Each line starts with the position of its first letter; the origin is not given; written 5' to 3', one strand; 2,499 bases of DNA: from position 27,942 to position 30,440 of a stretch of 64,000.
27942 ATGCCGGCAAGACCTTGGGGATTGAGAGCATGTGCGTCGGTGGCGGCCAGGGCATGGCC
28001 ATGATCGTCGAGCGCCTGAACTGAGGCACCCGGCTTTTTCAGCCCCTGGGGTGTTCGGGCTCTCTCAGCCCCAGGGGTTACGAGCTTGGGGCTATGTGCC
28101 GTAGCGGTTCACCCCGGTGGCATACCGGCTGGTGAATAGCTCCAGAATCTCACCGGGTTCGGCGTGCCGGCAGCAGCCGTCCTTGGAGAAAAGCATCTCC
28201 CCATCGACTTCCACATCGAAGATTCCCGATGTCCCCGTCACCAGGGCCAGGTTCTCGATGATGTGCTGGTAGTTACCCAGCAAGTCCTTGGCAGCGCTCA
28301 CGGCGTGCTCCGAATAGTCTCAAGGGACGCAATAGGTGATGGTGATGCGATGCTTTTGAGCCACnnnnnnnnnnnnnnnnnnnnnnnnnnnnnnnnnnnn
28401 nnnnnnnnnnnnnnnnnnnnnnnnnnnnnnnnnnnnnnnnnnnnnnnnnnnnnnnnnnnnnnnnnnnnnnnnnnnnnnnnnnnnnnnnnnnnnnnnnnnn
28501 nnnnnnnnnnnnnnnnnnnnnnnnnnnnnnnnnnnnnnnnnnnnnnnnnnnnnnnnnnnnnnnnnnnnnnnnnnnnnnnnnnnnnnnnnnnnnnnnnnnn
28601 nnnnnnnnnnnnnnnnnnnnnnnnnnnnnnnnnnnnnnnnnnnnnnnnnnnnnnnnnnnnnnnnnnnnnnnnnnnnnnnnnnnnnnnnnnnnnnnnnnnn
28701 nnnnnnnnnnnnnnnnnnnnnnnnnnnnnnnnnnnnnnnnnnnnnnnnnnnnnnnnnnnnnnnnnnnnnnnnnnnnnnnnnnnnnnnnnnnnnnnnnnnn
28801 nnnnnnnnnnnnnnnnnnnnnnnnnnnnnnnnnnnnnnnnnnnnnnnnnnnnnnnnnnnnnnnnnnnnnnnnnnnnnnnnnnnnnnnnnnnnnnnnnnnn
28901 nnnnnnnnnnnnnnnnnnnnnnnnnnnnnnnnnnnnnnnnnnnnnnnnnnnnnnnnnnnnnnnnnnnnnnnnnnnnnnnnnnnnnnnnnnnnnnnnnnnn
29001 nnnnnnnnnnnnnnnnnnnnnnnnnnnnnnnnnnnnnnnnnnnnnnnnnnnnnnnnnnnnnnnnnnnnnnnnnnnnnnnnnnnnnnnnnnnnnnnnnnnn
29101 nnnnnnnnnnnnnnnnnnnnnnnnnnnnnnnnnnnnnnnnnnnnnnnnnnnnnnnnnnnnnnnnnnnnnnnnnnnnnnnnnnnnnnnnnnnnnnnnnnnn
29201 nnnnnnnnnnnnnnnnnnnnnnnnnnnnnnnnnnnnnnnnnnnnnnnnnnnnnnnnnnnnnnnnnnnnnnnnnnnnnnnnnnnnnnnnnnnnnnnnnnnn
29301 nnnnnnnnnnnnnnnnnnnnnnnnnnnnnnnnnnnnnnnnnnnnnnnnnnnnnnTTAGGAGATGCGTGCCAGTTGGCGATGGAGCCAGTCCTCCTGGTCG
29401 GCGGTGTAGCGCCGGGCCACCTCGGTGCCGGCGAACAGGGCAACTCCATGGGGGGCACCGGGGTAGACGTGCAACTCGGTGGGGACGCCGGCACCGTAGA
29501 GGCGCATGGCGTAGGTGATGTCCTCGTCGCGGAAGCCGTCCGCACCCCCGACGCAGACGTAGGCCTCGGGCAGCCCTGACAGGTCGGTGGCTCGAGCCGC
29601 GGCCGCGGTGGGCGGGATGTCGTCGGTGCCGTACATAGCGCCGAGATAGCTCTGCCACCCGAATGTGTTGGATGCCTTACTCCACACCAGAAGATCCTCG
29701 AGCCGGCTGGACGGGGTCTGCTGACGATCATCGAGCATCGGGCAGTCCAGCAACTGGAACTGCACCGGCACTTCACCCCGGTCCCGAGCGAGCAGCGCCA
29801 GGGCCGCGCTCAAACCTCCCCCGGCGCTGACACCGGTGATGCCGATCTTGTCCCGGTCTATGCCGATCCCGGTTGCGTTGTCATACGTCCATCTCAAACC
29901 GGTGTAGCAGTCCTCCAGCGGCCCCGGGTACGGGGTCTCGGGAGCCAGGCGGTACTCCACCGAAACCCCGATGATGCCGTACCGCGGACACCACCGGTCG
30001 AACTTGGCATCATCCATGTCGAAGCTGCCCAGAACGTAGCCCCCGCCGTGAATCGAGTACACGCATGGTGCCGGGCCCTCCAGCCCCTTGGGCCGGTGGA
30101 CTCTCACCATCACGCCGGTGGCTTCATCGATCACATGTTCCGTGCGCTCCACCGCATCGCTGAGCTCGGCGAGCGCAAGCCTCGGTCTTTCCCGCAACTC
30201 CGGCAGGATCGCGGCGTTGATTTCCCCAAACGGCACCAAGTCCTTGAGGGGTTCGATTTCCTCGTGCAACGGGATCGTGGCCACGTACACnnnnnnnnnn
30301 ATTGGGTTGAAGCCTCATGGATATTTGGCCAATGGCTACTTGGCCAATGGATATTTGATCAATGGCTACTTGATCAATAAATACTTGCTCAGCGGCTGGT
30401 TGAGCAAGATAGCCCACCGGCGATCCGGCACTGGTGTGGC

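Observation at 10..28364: Four Sec-decoding genes within 28 kb: an unusually dense selenoproteome embedded in catabolic genes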

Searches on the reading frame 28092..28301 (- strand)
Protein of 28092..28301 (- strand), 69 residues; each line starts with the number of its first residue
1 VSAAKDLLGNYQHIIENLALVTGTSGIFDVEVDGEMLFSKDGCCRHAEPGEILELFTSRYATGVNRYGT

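Call 88: find_encoding_contigs(protein=window:28092-28301:-, flank=2000, max_places=10)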
Protein window:28092-28301:- (69 aa): 2 contigs read that carry it; 1 place shown.
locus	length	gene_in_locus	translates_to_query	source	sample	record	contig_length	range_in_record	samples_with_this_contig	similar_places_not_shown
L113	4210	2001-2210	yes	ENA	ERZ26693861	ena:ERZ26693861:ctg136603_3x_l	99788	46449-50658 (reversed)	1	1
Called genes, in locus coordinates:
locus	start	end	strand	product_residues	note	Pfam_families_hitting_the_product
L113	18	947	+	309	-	PF00135:COesterase (weak), PF20434:BD-FAE, PF07859:Abhydrolase_3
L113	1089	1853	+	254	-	PF04909:Amidohydro_2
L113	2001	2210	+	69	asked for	PF10262:Rdx (weak)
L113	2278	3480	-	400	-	PF00108:Thiolase_N, PF00109:ketoacyl-synt (faint), PF02803:Thiolase_C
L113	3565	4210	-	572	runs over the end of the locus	PF01979:Amidohydro_1 (faint), PF07969:Amidohydro_3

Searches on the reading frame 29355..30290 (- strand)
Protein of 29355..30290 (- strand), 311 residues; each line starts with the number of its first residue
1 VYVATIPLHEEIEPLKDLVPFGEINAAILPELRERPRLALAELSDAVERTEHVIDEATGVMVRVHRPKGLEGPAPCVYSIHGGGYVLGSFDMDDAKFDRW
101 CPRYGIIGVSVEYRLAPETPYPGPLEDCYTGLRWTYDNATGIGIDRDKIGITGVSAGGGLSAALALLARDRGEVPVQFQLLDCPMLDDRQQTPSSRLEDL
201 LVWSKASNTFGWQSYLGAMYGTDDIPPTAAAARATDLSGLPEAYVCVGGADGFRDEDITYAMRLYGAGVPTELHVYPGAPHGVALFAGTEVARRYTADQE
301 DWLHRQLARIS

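Call 29: search_protein_families(library=pfam, proteins=[window:29355-30290:-], max_evalue=0.1)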
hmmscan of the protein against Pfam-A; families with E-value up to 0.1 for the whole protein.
window:29355-30290:- (311 aa): 5 families
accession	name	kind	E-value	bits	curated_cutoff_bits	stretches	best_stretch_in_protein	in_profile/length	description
PF07859.19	Abhydrolase_3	-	2.4e-53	181.5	25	1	79-284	3-209/210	alpha/beta hydrolase fold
PF20434.5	BD-FAE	-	6e-19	68.9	26.8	1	64-170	3-112/215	BD-FAE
PF00135.34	COesterase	-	6.9e-06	25.7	27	1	71-168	100-204/515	Carboxylesterase family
PF00326.27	Peptidase_S9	-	6.3e-05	23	22.6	1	126-166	46-83/213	Prolyl oligopeptidase family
PF01738.24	DLH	-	0.018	15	21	0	243-284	146-189/217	Dienelactone hydrolase family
